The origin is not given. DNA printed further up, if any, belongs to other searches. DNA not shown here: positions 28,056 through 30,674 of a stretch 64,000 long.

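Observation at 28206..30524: Secreted beta-helix protein fused to a CapA-like domain whose metal-binding residues appear substituted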

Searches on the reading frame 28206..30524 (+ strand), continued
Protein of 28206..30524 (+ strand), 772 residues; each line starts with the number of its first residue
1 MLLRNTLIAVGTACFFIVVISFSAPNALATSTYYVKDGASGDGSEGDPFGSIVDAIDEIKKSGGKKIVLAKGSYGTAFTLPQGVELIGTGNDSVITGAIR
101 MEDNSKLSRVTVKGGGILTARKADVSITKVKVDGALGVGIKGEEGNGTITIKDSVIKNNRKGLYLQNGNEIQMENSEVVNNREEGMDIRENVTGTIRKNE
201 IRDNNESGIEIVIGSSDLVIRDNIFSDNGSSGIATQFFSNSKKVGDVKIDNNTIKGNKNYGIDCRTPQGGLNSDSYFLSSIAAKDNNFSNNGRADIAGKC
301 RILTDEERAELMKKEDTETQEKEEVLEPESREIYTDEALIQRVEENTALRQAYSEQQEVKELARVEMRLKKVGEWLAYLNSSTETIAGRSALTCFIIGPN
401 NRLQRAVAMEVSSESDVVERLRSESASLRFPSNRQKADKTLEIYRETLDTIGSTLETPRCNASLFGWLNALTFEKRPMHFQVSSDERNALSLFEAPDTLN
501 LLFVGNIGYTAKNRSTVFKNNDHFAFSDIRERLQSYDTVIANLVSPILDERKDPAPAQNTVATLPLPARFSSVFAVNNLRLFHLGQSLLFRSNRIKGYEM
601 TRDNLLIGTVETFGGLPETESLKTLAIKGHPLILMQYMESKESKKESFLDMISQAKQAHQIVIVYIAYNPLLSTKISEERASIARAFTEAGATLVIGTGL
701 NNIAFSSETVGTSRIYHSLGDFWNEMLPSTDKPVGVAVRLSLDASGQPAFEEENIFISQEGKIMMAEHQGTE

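Call 45: fold_search(model_id=the predicted structure, library=pdb)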
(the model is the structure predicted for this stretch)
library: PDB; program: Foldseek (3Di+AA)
matches with E <= 10: 641; with E <= 0.001: 22
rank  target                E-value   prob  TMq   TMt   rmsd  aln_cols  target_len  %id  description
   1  8gq9                  3.3e-08  1.00  0.27  0.45   8.1       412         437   12  Crystal structure of lasso peptide epimerase MslH (released 2023-06-21)
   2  8gqb                  3.8e-08  1.00  0.27  0.45   8.1       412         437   12  Crystal structure of lasso peptide epimerase MslH D11A mutant (released 2023-06-21)
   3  8itg_A                5.1e-08  1.00  0.27  0.45   8.1       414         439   12  Crystal structure of lasso peptide epimerase MslH in complexed with precursor peptide variant MslAW21G (released 2023-06-21)
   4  8ith                  8.8e-08  1.00  0.27  0.45   8.1       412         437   12  Crystal structure of lasso peptide epimerase MslH H295N (released 2023-06-21)
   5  2pyg_B                1.6e-06  1.00  0.20  0.35   8.7       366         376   17  Azotobacter vinelandii Mannuronan C-5 epimerase AlgE4 A-module (released 2008-05-27)
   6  2pyg_A                1.8e-06  1.00  0.23  0.39   8.2       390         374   19  Azotobacter vinelandii Mannuronan C-5 epimerase AlgE4 A-module (released 2008-05-27)
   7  2cv9_A                3.9e-06  1.00  0.23  0.61   6.9       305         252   15  Crystal structure of a hypothetical protein from Thermus thermophilus HB8 (released 2005-12-01)
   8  2pyh_B                1.0e-05  1.00  0.21  0.35   8.9       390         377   18  Azotobacter vinelandii Mannuronan C-5 epimerase AlgE4 A-module complexed with mannuronan trisaccharide (released 2008-05-27)
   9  8ja4                  2.2e-05  1.00  0.23  0.36   7.8       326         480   18  Structure of the alginate epimerase/lyase (released 2024-05-08)
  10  6f7k_B                5.7e-05  1.00  0.24  0.33   8.4       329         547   18  Crystal structure of Dettilon tailspike protein (gp208) (released 2018-12-19)
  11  6f7d                  5.7e-05  1.00  0.26  0.36   8.6       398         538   17  Crystal structure of Dettilon tailspike protein (gp208) (released 2018-12-19)
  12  8jaz_A                5.7e-05  1.00  0.23  0.36   8.3       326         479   19  Structure of the alginate epimerase/lyase complexed with di-mannuronic acid (released 2024-05-08)
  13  6k0v_A                7.1e-05  1.00  0.22  0.28   9.4       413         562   13  Catalytic domain of GH87 alpha-1,3-glucanase D1069A in complex with tetrasaccharides (released 2019-12-25)
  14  2pyh_A                9.9e-05  1.00  0.20  0.36  10.1       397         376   17  Azotobacter vinelandii Mannuronan C-5 epimerase AlgE4 A-module complexed with mannuronan trisaccharide (released 2008-05-27)
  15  6k0s_A                1.0e-04  1.00  0.22  0.29  10.0       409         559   15  Catalytic domain of GH87 alpha-1,3-glucanase D1069A in complex with nigerose (released 2019-12-25)
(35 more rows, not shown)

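Call 49: search_solved_structures(query=A1, max_evalue=1, show_alignments=5)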
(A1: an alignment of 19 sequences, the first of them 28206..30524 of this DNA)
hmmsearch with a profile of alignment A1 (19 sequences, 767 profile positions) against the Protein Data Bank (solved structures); distinct sequences matched with E-value up to 1: 9.
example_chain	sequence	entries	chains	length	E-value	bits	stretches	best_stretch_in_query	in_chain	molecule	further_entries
2pyg_A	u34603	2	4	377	7e-08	34.1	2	34-99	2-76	Poly(beta-D-mannuronate) C5 epimerase 4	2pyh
8ith_A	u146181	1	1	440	5.8e-05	24.4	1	638-731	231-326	Poly-gamma-glutamate synthesis protein (Capsule biosynthesis protein)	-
8gq9_A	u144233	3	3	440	7.4e-05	24.1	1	638-731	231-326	Poly-gamma-glutamate synthesis protein (Capsule biosynthesis protein)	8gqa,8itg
8gqb_A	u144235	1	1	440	7.4e-05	24.1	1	638-731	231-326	Poly-gamma-glutamate synthesis protein (Capsule biosynthesis protein)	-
8xfq_A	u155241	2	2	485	0.0099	17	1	175-260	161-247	mannuronan 5-epimerase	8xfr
8ja4_A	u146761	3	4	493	0.011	16.9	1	175-261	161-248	mannuronan 5-epimerase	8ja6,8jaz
5lw3_A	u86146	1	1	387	0.029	15.5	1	34-99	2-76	Poly(beta-D-mannuronate) C5 epimerase 6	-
9d5n_CC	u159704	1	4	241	0.069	14.2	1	298-354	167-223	Enkurin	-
3u1c_A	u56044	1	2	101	0.6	11.1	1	363-452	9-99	Tropomyosin alpha-1 chain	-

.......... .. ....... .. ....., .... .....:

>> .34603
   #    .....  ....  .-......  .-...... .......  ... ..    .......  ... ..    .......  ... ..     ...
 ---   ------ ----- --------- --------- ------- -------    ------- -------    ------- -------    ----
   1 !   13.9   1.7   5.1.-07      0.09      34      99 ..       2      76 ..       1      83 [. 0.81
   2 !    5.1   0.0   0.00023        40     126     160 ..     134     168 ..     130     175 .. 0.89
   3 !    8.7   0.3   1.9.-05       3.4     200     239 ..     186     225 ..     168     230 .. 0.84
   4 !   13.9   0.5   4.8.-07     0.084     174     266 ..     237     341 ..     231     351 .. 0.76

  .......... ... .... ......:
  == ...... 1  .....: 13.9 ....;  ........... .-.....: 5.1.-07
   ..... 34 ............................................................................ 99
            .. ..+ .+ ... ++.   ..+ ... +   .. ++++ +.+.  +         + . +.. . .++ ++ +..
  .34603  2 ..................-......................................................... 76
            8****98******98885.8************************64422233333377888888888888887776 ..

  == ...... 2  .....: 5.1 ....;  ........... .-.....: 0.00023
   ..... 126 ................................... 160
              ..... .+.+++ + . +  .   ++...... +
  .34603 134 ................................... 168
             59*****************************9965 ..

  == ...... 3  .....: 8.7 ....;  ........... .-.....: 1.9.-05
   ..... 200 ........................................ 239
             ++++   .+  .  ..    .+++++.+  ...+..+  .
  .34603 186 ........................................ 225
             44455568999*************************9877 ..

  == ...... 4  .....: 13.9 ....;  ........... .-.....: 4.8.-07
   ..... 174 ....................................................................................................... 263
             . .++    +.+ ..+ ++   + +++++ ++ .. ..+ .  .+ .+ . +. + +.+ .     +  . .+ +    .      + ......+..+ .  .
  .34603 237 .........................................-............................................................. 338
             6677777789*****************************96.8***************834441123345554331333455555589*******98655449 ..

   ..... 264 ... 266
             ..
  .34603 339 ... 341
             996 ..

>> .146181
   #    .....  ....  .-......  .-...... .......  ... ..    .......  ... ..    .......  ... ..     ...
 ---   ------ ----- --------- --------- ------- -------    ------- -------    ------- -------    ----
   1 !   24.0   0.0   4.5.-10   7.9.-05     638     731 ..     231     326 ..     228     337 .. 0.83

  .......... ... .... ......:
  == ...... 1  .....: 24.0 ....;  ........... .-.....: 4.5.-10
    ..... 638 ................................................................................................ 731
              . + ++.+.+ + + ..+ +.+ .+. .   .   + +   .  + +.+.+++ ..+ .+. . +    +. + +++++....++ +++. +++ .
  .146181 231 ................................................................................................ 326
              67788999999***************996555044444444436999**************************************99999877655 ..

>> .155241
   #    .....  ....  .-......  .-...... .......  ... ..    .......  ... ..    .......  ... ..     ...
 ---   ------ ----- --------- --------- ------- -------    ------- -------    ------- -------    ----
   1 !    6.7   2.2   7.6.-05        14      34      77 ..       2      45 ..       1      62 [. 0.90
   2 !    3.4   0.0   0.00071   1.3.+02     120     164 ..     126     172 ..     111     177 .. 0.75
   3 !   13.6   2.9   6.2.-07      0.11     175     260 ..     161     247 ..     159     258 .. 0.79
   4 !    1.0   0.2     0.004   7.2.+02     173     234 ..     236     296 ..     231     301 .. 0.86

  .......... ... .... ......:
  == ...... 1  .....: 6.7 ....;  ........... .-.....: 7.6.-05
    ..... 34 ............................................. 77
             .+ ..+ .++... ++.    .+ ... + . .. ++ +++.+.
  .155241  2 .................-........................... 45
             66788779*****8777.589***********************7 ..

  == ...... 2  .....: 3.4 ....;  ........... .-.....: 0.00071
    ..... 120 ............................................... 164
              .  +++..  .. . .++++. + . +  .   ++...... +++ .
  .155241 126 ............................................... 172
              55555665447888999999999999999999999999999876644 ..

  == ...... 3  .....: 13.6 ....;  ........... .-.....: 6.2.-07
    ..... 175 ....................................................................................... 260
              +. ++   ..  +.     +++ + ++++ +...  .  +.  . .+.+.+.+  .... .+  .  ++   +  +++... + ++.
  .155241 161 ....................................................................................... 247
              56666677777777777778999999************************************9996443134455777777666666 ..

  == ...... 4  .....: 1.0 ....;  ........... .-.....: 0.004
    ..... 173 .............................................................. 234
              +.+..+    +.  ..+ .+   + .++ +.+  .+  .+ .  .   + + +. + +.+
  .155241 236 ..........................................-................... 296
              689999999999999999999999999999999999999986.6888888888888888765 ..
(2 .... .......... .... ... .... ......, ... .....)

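Call 50: find_encoding_contigs(protein=P0022, flank=7000, max_places=2)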
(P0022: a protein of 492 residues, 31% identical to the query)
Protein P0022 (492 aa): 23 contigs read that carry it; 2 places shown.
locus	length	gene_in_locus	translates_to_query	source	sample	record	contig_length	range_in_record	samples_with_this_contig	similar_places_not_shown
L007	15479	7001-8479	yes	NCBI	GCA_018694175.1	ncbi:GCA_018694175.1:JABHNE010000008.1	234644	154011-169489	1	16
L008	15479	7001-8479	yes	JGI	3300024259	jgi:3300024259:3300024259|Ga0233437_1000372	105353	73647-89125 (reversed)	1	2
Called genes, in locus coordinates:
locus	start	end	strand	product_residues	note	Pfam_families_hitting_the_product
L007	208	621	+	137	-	-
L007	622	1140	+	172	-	PF03773:ArsP_1 (weak)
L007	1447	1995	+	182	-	PF00293:NUDIX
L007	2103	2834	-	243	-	-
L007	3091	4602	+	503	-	PF00704:Glyco_hydro_18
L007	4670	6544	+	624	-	PF01522:Polysacc_deac_1, PF13506:Glyco_transf_21, PF13641:Glyco_tranf_2_3, PF00535:Glycos_transf_2, PF10111:Glyco_tranf_2_2 (weak), PF01644:Chitin_synth_1 (weak), PF03142:Chitin_synth_2, PF13632:Glyco_trans_2_3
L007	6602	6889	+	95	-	PF09876:DUF2103 (weak)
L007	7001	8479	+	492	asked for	PF05048:NosD, PF13229:Beta_helix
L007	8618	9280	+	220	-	PF01726:LexA_DNA_bind (weak), PF00717:Peptidase_S24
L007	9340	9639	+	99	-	PF06961:DUF1294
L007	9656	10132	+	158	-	PF04306:DUF456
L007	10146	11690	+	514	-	PF00128:Alpha-amylase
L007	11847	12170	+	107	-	PF01022:HTH_5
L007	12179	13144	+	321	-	PF03773:ArsP_1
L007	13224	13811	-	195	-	PF14238:DUF4340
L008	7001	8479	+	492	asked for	PF05048:NosD, PF13229:Beta_helix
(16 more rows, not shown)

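Call 51: find_encoding_contigs(protein=P0030, flank=7000, max_places=1)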
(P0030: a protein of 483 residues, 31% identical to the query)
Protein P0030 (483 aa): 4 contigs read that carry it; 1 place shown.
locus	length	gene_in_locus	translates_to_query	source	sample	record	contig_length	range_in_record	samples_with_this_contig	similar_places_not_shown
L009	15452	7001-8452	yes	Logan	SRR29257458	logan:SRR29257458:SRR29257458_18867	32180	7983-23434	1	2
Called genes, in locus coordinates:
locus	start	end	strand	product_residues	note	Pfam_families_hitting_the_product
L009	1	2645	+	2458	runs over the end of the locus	PF13884:Peptidase_S74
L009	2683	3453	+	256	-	PF13399:LytR_C (weak)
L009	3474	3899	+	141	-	-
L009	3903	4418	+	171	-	-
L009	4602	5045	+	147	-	-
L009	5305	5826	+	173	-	-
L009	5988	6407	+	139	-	PF09851:SHOCT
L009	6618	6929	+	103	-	PF09876:DUF2103 (weak)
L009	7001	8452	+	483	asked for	PF05048:NosD, PF13229:Beta_helix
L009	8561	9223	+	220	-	PF01726:LexA_DNA_bind (weak), PF00717:Peptidase_S24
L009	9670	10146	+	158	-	PF04306:DUF456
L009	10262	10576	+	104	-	PF01022:HTH_5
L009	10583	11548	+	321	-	PF03773:ArsP_1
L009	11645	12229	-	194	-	PF14238:DUF4340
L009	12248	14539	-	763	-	PF12679:ABC2_membrane_2, PF12698:ABC2_membrane_3, PF23357:DUF7088, PF09822:ABC_transp_aux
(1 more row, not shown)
